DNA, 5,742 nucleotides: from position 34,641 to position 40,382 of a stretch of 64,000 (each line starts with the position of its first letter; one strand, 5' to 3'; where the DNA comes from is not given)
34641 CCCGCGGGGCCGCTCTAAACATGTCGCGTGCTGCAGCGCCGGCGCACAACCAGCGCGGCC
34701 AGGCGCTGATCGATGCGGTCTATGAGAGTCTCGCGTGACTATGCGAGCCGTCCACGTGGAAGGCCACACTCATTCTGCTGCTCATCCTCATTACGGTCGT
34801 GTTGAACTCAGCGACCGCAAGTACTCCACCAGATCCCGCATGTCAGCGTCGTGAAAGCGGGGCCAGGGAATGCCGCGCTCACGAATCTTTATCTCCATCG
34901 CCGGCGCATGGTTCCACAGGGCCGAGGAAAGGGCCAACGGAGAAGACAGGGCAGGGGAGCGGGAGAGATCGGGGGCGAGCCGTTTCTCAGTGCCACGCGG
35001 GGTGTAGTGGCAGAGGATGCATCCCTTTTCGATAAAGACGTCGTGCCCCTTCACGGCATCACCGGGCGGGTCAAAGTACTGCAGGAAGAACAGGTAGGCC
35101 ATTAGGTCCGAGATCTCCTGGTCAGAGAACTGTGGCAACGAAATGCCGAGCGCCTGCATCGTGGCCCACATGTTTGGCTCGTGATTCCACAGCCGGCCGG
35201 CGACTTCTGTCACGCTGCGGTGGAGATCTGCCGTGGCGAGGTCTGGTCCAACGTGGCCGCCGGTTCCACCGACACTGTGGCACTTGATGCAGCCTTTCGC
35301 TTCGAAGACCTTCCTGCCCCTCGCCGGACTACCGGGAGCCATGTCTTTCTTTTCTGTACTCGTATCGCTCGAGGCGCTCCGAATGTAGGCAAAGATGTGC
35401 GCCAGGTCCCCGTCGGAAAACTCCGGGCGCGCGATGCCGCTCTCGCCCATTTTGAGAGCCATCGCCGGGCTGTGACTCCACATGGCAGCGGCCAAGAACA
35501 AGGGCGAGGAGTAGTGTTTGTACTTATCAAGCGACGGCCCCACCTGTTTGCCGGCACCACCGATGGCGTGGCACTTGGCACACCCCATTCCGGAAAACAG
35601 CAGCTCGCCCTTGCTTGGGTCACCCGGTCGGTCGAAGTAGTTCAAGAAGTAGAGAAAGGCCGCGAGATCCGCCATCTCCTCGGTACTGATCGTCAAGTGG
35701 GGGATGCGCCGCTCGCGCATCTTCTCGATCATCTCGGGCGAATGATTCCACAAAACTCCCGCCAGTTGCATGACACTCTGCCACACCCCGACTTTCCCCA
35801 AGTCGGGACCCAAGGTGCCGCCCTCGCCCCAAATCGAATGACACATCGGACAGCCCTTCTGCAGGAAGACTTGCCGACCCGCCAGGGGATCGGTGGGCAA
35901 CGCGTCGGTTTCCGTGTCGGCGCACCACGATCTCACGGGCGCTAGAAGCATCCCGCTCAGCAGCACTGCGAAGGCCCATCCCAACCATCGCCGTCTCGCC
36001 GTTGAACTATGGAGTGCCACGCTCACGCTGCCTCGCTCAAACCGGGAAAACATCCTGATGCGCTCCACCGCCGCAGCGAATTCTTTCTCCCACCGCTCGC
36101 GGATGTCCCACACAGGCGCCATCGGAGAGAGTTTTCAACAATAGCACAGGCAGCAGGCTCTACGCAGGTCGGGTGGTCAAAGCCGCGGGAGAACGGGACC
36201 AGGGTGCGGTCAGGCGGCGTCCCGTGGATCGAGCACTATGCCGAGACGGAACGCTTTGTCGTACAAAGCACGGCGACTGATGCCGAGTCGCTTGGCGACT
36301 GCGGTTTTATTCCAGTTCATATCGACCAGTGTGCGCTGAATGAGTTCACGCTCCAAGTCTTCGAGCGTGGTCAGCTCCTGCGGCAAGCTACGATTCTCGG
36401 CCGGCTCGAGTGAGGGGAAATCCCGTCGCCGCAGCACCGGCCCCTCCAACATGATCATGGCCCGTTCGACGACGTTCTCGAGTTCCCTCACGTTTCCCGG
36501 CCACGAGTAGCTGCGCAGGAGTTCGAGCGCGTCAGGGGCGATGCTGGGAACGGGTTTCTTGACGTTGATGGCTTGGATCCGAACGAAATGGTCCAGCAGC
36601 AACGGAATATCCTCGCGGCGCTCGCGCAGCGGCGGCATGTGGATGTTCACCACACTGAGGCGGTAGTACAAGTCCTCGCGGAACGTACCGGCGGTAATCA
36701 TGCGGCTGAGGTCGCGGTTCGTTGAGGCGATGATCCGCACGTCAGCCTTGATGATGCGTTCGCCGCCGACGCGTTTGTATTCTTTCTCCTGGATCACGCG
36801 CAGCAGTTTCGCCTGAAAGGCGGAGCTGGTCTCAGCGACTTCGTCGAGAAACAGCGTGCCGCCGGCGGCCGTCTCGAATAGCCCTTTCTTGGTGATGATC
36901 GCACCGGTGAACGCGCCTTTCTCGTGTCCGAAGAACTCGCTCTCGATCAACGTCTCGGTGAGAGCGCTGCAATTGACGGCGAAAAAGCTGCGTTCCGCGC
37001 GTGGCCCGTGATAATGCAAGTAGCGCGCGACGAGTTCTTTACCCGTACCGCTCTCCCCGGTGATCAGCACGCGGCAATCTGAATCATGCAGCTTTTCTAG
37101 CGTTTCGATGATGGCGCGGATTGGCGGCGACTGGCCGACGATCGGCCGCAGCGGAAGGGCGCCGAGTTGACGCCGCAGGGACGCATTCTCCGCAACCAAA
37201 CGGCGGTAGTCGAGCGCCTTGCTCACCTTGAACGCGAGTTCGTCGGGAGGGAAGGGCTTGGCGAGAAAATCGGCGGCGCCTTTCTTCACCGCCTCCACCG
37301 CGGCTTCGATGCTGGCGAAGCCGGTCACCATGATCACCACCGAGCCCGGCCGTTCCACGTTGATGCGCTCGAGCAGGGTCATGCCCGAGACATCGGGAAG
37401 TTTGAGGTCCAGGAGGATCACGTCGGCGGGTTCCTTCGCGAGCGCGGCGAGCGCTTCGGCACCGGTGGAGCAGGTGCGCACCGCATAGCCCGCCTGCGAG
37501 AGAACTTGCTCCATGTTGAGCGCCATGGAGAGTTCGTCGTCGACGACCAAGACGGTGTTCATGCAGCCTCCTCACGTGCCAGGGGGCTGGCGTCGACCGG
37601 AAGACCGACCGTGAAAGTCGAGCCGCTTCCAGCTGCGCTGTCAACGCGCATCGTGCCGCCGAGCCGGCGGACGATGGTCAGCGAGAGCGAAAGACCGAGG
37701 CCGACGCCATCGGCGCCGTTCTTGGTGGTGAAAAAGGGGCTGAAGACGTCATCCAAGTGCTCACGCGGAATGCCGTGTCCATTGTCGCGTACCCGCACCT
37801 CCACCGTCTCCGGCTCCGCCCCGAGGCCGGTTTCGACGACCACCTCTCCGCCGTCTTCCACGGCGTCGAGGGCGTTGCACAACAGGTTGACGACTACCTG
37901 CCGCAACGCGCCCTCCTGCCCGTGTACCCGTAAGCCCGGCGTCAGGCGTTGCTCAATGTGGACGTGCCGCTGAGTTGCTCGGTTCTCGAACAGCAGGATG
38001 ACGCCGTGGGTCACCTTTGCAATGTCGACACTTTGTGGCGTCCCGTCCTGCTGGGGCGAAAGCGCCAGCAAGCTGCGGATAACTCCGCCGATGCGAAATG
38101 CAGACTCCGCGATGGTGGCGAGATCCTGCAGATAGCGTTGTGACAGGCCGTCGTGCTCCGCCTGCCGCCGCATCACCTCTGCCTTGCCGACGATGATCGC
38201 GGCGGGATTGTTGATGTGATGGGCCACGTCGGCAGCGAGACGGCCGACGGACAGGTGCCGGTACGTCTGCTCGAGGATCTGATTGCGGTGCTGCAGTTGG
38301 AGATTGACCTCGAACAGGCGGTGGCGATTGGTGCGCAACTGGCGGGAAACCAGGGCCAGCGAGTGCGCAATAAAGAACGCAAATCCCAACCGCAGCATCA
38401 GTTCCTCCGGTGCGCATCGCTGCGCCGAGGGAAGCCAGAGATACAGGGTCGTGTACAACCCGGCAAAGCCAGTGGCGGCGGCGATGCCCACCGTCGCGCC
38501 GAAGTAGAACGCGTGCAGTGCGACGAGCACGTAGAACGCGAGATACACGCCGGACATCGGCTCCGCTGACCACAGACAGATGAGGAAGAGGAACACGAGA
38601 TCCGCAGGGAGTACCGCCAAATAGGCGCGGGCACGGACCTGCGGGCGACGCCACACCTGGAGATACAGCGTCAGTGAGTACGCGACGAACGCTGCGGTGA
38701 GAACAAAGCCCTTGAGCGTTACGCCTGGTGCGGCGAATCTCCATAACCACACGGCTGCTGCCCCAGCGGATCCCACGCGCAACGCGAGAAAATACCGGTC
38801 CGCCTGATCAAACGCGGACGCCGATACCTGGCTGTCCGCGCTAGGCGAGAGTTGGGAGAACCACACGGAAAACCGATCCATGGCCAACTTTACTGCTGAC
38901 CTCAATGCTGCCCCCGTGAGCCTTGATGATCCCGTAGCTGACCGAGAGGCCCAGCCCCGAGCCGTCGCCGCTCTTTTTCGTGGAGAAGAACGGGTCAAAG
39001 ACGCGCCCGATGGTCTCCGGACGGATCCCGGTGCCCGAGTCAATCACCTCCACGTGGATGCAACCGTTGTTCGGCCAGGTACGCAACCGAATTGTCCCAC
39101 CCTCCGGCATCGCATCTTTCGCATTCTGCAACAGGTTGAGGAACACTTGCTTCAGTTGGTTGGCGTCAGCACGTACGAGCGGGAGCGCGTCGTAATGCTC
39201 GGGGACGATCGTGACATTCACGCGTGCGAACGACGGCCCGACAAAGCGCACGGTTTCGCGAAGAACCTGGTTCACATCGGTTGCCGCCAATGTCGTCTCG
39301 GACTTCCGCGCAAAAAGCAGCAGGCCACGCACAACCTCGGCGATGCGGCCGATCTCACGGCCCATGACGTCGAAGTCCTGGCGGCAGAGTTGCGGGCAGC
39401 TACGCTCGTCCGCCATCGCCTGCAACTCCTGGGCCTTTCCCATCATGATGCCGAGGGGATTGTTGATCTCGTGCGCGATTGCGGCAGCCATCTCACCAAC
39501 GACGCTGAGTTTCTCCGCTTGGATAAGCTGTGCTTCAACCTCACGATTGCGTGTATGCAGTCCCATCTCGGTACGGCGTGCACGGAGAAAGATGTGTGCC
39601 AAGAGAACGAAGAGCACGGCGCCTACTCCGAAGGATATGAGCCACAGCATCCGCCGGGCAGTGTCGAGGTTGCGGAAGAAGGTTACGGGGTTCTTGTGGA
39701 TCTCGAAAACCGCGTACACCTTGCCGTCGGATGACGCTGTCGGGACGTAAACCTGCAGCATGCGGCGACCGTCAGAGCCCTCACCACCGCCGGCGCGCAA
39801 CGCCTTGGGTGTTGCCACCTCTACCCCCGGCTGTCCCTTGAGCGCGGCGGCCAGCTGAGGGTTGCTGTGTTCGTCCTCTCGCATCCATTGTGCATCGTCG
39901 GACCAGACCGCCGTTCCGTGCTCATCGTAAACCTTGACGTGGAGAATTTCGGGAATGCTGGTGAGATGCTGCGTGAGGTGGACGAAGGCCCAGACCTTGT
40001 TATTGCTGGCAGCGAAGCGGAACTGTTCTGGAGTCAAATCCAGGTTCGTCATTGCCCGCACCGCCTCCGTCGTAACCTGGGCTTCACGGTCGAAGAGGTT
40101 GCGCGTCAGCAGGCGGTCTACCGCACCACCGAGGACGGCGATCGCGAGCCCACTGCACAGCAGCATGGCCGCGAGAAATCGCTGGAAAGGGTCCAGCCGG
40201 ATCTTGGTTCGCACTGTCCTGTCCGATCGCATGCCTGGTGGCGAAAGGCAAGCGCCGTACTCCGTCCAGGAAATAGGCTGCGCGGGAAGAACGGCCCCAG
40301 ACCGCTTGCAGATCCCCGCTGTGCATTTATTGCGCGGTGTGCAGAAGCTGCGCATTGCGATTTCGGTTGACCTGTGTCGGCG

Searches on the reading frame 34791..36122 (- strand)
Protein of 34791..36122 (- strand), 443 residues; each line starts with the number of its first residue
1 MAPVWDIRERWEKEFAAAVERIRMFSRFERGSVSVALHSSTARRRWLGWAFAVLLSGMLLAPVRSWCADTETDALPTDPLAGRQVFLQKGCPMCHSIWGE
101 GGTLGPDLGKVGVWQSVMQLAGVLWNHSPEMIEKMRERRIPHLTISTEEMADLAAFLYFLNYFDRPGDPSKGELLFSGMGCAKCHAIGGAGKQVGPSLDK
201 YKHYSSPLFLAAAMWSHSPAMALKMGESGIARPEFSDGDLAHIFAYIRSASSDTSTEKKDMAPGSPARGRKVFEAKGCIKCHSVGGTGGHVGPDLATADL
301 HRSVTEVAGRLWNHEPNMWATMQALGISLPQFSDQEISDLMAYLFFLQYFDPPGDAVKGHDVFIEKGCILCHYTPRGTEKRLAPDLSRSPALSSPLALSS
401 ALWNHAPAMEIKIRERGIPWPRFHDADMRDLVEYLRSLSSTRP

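Call 4: search_protein_families(library=pfam, proteins=[window:34791-36122:-])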
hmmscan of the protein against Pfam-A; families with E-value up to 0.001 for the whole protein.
window:34791-36122:- (443 aa): 4 families
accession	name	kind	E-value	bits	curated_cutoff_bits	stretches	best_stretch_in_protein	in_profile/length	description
PF00034.26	Cytochrom_C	-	1.2e-33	116.8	21.3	4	267-344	2-86/90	Cytochrome c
PF13442.11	Cytochrome_CBB3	-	7.3e-17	61.9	27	1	266-344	3-68/68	Cytochrome C oxidase, cbb3-type, subunit III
PF22085.1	NorB_cytochrome_c-like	-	6.9e-08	33.5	29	0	268-310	20-62/181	Nitric oxide reductase subunit B, cytochrome c-like domain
PF02433.20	FixO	-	6.3e-06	26.3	29.6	0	80-96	51-67/219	Cytochrome C oxidase, mono-heme subunit/FixO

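Call 53: search_protein_families(library=ncbifam, proteins=[window:34791-36122:-], max_evalue=0.001)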
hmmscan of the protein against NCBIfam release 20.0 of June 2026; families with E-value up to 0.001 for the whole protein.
window:34791-36122:- (443 aa): 15 families
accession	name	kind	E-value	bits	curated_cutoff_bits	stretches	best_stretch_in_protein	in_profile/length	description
TIGR02603.1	CxxCH_TIGR02603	domain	6.4e-27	94.2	68.15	3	266-303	3-39/134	putative heme-binding domain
TIGR04485.1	thiosulf_SoxX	equivalog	1e-18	67.8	61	1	278-345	5-76/78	sulfur oxidation c-type cytochrome SoxX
NF050122.1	bc1_QcrC_actin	exception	1.3e-14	54.2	200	2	170-338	42-197/253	cytochrome bc1 complex diheme cytochrome c subunit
NF040971.1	cytc_ExtS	equivalog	1.1e-13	51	100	0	170-216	79-125/262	selenite/tellurite reduction operon c-type cytochrome lipoprotein ExtS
TIGR00782.1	ccoP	equivalog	1.7e-10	40.7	179.95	1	172-290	110-226/285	cytochrome-c oxidase, cbb3-type subunit III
NF045773.1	cytochro_C550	exception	3.3e-08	33.5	125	0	267-322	50-103/118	cytochrome c550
NF045774.1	cytochro_C551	exception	1.2e-07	31.6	118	0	83-135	43-93/110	cytochrome c551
NF011055.0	PRK14487.1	subfamily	2.1e-07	30.7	218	0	80-96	57-73/212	cbb3-type cytochrome c oxidase subunit II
NF045930.1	Cytc6PetJCyano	equivalog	2.8e-06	27.2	135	0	265-344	27-102/110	cytochrome c6 PetJ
NF011054.0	PRK14486.1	equivalog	5.4e-06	26.1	447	0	80-96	52-68/294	putative bifunctional cbb3-type cytochrome c oxidase subunit II/cytochrome c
NF052248.1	SorU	equivalog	9.2e-06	25.8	100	0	181-202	13-36/72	SorU family sulfite dehydrogenase c-type cytochrome subunit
TIGR00781.1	ccoO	equivalog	9.7e-05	22.2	200.65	0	80-96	51-67/232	cytochrome-c oxidase, cbb3-type subunit II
NF043008.1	Cyt550_Brdyrhiz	equivalog_domain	0.00015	21.9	240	0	180-200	36-57/131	cytochrome c-550 CycA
TIGR04494.1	c550_PedF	equivalog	0.00032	20.6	122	0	276-302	60-86/133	cytochrome c-550 PedF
NF049874.1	PdsA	exception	0.0008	19.3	330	0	264-287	117-140/198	periplasmic diheme shuttle PdsA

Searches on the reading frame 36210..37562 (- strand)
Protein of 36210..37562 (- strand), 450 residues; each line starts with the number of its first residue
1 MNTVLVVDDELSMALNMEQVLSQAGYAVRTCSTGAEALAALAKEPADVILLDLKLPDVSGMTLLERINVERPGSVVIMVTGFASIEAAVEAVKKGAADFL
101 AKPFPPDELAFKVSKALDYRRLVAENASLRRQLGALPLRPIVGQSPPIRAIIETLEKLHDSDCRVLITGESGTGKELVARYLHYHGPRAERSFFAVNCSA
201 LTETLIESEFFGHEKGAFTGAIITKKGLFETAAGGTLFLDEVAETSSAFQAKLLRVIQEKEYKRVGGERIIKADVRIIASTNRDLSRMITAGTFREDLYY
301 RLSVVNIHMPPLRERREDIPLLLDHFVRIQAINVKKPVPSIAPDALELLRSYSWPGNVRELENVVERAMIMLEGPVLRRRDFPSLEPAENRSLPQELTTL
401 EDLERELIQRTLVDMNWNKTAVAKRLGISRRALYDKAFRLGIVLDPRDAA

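Call 4: search_protein_families(library=pfam, proteins=[window:36210-37562:-])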
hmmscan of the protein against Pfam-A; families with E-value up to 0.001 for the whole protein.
window:36210-37562:- (450 aa): 10 families
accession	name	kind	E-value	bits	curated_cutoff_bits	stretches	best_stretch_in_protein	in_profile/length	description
PF00158.32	Sigma54_activat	-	1.2e-67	227.3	20.2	1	141-308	1-168/168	Sigma-54 interaction domain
PF00072.30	Response_reg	-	1.6e-28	99.5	30.2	1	4-110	1-107/111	Response regulator receiver domain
PF14532.12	Sigma54_activ_2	-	1.9e-26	93.4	25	1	142-312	1-138/138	Sigma-54 interaction domain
PF25601.1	AAA_lid_14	-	4e-25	87.9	27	1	313-384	1-72/87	AAA+ ATPase lid domain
PF02954.25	HTH_8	-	7.8e-12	45.2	22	1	399-436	1-38/42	Bacterial regulatory protein, Fis family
PF07728.20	AAA_5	-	1.6e-09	38.4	22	1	165-283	2-123/139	AAA domain (dynein-related subfamily)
PF00004.35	AAA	-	3.5e-05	24.7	21.2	1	165-285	1-111/131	ATPase family associated with various cellular activities (AAA)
PF13191.12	AAA_16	-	0.00041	21.3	32.6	1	141-233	2-83/167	AAA ATPase domain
PF20161.5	VpsR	-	0.00041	20.5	23.7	1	14-112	20-119/121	VpsR domain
PF07724.20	AAA_2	-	0.00094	19.7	27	0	164-290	5-132/166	AAA domain (Cdc48 subfamily)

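Call 53: search_protein_families(library=ncbifam, proteins=[window:36210-37562:-], max_evalue=0.001)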
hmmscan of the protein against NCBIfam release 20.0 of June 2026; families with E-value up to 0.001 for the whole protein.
window:36210-37562:- (450 aa): 120 families (the best 25 are shown)
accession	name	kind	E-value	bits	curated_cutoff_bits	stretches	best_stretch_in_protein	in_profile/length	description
NF008469.0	PRK11361.1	equivalog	2.1e-134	448.7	714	1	2-442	5-456/461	acetoacetate metabolism transcriptional regulator AtoC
TIGR01818.1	ntrC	equivalog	1.7e-123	412.9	558.6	1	4-384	1-379/463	nitrogen regulation protein NR(I)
TIGR02915.1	PEP_resp_reg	equivalog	1.4e-118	396.5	502.6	1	4-441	1-443/445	PEP-CTERM-box response regulator transcription factor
NF007689.0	PRK10365.1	equivalog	2e-115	386.1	760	1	4-437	8-439/441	sigma-54-dependent response regulator transcription factor ZraR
NF051870.1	NAssimRespRegNtrX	equivalog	1.3e-109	367.1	600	1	2-438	2-448/452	nitrogen assimilation response regulator NtrX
TIGR01817.1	nifA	equivalog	2.2e-106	356.7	528.85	1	137-390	194-445/534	nif-specific transcriptional activator NifA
NF011695.0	PRK15115.1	equivalog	1.1e-104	350.7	763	1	3-435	8-431/445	two-component system response regulator GlrR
NF008176.1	PRK10923.1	equivalog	1.4e-101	340.4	620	1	3-384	5-383/469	nitrogen regulation protein NR(I)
NF041946.1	LuxO_transreg_Vib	equivalog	1.5e-101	340.5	800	1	7-383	2-377/463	quorum-sensing sigma-54 dependent transcriptional regulator LuxO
NF050807.1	TransRegFlbDCaul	equivalog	1.6e-96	323.9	750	1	19-436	18-434/454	sigma-54-dependent transcriptional regulator FlbD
NF041552.1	TF_PrdR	equivalog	9e-96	321.4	795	1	137-436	265-572/577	sigma-54 dependent transcriptional regulator PrdR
NF003451.0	PRK05022.1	equivalog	7e-92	308.8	476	1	137-442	188-510/512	nitric oxide reductase transcriptional regulator NorR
NF038308.1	RNA_repair_RtcR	equivalog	6.8e-90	302.4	650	1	86-434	124-505/530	RNA repair transcriptional activator RtcR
NF049963.1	RespRegFlgRCampy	domain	9.4e-88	294.9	750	1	1-436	1-423/429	fla regulon two-component system response regulator FlgR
NF011958.0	PRK15429.1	equivalog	2.5e-87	294.1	830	1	111-443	350-687/692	formate hydrogenlyase transcriptional activator FlhA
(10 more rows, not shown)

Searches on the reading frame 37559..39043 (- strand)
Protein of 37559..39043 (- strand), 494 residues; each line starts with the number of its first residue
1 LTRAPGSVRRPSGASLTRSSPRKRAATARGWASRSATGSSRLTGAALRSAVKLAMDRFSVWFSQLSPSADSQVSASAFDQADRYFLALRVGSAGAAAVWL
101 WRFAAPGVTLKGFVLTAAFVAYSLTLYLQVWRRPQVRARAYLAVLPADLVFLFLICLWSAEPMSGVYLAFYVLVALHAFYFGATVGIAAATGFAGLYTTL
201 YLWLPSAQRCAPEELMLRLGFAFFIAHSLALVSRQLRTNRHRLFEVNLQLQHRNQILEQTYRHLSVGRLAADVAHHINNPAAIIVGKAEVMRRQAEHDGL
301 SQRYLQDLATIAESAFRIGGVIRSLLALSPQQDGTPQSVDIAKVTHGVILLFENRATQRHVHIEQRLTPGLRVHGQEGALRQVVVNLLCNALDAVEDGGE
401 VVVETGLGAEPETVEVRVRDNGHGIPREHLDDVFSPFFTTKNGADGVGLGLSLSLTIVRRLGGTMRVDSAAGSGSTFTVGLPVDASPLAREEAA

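Call 4: search_protein_families(library=pfam, proteins=[window:37559-39043:-])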
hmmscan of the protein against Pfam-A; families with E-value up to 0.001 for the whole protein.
window:37559-39043:- (494 aa): 2 families
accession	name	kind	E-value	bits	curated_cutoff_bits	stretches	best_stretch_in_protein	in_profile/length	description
PF02518.31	HATPase_c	-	2.4e-24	86.4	26.4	1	376-484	2-110/111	Histidine kinase-, DNA gyrase B-, and HSP90-like ATPase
PF00512.31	HisKA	-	2.2e-07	31.2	26.9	1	267-332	3-64/66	His Kinase A (phospho-acceptor) domain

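Call 53: search_protein_families(library=ncbifam, proteins=[window:37559-38830:-], max_evalue=0.001)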
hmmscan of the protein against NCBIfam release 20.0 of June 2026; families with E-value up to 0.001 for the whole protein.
window:37559-38830:- (423 aa): 86 families (the best 25 are shown)
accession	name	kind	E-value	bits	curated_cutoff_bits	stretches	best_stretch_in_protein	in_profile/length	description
NF008468.0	PRK11360.1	equivalog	6.2e-46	157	646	1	184-414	385-610/616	two-component system sensor histidine kinase AtoS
NF007688.0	PRK10364.1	equivalog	3.5e-41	141.4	479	1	186-414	231-453/460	two-component system sensor histidine kinase ZraS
NF052574.1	HisKinEspCMyxo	equivalog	5.4e-38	130.7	1200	1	189-414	411-639/785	serine histidine kinase EspC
NF010411.0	PRK13837.1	equivalog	2.2e-36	125.2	647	1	175-417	433-680/828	two-component system VirA-like sensor kinase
NF046020.1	HisKinCckABruc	equivalog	9.1e-34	116.4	1000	1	186-412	471-707/868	cell cycle histidine kinase CckA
NF046044.1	PnpS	equivalog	3.9e-32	111.7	400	1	200-411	175-390/390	two-component system histidine kinase PnpS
NF052573.1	HisKinEspAMyxo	equivalog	1.2e-29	102.9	1400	1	178-412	370-611/755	serine histidine kinase EspA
NF010076.0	PRK13557.1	subfamily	5.6e-29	101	631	1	183-417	151-399/540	histidine kinase famiy protein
NF047466.1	hybrid_RR_LvrB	exception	2.2e-28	99.5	500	1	186-412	143-376/377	hybrid histidine kinase/response regulator LvrB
NF038348.1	T2SS_HK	subfamily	6.2e-28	97.5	450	1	305-412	468-573/574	histidine kinase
NF041777.1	sens_FixL_Rhizob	equivalog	3.1e-27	95.4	850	1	186-413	253-482/485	sensor protein FixL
TIGR02916.1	PEP_his_kin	equivalog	3.2e-27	95.4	300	1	179-411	459-679/679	XrtA/PEP-CTERM system histidine kinase PrsK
TIGR02966.1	phoR_proteo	equivalog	3.3e-27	95.4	334.2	1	199-408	118-331/333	phosphate regulon sensor histidine kinase PhoR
NF006800.0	PRK09303.1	equivalog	7.6e-27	94.2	342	1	167-412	125-377/383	histidine kinase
NF053867.1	SprKinKinDBac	equivalog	8e-27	93.8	775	1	194-413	285-498/500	sporulation kinase KinD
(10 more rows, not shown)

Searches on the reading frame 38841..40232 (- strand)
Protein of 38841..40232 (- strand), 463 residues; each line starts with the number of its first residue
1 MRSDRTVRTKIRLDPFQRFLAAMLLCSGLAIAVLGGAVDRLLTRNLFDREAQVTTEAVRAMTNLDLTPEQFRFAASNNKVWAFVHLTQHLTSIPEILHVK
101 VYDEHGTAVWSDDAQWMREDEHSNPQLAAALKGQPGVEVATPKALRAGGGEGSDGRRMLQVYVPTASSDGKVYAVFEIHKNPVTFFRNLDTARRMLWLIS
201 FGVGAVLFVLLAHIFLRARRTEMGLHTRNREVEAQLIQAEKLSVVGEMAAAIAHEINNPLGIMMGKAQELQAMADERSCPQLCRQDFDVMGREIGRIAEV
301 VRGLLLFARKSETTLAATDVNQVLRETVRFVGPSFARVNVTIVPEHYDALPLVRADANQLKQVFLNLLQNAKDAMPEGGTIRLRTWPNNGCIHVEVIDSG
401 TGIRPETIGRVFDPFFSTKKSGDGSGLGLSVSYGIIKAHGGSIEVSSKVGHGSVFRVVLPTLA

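Call 4: search_protein_families(library=pfam, proteins=[window:38841-40232:-])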
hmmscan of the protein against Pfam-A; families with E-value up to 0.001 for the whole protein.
window:38841-40232:- (463 aa): 2 families
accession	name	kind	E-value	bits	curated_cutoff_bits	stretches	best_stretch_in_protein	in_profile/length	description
PF02518.31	HATPase_c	-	6e-26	91.5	26.4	1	356-461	2-109/111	Histidine kinase-, DNA gyrase B-, and HSP90-like ATPase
PF00512.31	HisKA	-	8.7e-09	35.7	26.9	1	246-311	3-64/66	His Kinase A (phospho-acceptor) domain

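Call 53: search_protein_families(library=ncbifam, proteins=[window:38841-40232:-], max_evalue=0.001)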
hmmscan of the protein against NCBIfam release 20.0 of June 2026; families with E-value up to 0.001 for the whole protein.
window:38841-40232:- (463 aa): 80 families (the best 25 are shown)
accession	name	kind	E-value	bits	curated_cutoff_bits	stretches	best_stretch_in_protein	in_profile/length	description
NF008468.0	PRK11360.1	equivalog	1e-64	219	646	1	227-461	378-608/616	two-component system sensor histidine kinase AtoS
NF052574.1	HisKinEspCMyxo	equivalog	1.8e-50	172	1200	1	227-461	399-637/785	serine histidine kinase EspC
NF007688.0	PRK10364.1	equivalog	1.9e-50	172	479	1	188-461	188-451/460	two-component system sensor histidine kinase ZraS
NF046020.1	HisKinCckABruc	equivalog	8.3e-48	162.9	1000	1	227-461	462-707/868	cell cycle histidine kinase CckA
NF038348.1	T2SS_HK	subfamily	2.3e-46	158.4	450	2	296-460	410-572/574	histidine kinase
NF052573.1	HisKinEspAMyxo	equivalog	6.1e-43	146.9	1400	1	227-460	366-610/755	serine histidine kinase EspA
NF010411.0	PRK13837.1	equivalog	8.3e-42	143.2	647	1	226-461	431-675/828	two-component system VirA-like sensor kinase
NF010076.0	PRK13557.1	subfamily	6.6e-39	133.7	631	1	227-461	145-394/540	histidine kinase famiy protein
NF046026.1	HisKinCckACaul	equivalog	2.9e-38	131.5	1000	1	228-461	285-532/678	cell cycle histidine kinase CckA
NF053867.1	SprKinKinDBac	equivalog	4.6e-34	117.7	775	1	205-461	256-497/500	sporulation kinase KinD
NF047497.1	HK_LIC_12097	equivalog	3.1e-33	115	500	1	227-461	132-366/367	LIC_12097 family sensor histidine kinase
NF046044.1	PnpS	equivalog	4e-32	111.7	400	1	248-460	173-390/390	two-component system histidine kinase PnpS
TIGR02966.1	phoR_proteo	equivalog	3.6e-31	108.4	334.2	1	248-458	117-332/333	phosphate regulon sensor histidine kinase PhoR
NF041777.1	sens_FixL_Rhizob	equivalog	6.5e-30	104.2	850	1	226-461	243-481/485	sensor protein FixL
NF047466.1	hybrid_RR_LvrB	exception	7.8e-30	104.3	500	1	230-461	137-376/377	hybrid histidine kinase/response regulator LvrB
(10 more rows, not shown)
